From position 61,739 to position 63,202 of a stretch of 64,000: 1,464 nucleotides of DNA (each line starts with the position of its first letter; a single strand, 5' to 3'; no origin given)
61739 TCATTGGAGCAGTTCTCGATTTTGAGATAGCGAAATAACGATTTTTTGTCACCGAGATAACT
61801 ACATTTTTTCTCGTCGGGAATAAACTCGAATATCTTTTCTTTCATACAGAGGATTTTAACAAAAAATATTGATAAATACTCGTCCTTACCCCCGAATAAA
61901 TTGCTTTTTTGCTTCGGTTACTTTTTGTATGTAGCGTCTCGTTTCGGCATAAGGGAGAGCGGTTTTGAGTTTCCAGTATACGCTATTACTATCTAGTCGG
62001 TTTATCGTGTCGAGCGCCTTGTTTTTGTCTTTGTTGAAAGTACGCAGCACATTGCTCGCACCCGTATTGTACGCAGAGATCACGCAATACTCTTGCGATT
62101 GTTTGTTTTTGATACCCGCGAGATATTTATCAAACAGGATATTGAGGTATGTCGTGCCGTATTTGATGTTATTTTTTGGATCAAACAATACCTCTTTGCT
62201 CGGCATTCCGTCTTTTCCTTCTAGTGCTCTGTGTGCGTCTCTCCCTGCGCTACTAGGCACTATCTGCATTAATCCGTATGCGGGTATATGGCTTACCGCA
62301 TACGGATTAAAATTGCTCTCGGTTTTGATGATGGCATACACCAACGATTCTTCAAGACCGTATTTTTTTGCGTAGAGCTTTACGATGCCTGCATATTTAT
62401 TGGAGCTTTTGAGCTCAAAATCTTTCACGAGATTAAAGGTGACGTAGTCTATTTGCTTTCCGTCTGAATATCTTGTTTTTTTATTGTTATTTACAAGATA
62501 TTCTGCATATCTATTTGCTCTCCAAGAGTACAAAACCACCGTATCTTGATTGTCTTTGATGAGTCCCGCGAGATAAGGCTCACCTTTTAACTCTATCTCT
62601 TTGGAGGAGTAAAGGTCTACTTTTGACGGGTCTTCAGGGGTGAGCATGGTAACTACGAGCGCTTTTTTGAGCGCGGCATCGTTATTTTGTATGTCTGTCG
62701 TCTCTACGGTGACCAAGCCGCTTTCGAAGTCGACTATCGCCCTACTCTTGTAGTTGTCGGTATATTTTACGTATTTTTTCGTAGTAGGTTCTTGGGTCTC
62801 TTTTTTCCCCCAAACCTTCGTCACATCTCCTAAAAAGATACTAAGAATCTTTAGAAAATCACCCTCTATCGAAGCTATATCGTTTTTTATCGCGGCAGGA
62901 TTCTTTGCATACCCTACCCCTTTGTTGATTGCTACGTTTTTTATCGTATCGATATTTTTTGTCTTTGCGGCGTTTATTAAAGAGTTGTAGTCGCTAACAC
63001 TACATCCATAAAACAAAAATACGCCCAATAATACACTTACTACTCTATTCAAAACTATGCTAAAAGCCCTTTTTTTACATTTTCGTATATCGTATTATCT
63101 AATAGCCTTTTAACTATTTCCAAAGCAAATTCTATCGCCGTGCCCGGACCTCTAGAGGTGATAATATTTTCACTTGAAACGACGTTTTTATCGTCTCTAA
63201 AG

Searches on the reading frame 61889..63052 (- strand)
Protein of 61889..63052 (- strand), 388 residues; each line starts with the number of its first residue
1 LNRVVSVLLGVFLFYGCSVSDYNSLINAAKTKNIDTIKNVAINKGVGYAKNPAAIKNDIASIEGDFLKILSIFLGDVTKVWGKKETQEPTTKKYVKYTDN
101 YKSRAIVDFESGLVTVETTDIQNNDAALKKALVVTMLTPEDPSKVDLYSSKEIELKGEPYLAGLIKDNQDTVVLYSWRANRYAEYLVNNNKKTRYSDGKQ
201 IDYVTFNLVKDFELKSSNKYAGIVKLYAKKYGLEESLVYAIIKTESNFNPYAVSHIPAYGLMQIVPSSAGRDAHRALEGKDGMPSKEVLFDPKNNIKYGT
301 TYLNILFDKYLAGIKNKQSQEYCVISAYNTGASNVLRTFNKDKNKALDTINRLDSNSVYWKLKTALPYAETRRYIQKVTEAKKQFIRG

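Call 37: search_protein_families(library=pfam, proteins=[window:61889-63052:-], max_evalue=0.0001)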
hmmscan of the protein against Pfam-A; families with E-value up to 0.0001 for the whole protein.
window:61889-63052:- (388 aa): 2 families
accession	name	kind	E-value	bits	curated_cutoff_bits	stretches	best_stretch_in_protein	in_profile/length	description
PF11873.13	Mltc_N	-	1.7e-53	181.2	22.6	1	67-219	9-161/161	Membrane-bound lytic murein transglycosylase C, N-terminal domain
PF01464.25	SLT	-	8.4e-30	103.2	21.3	1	227-347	6-113/117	Transglycosylase SLT domain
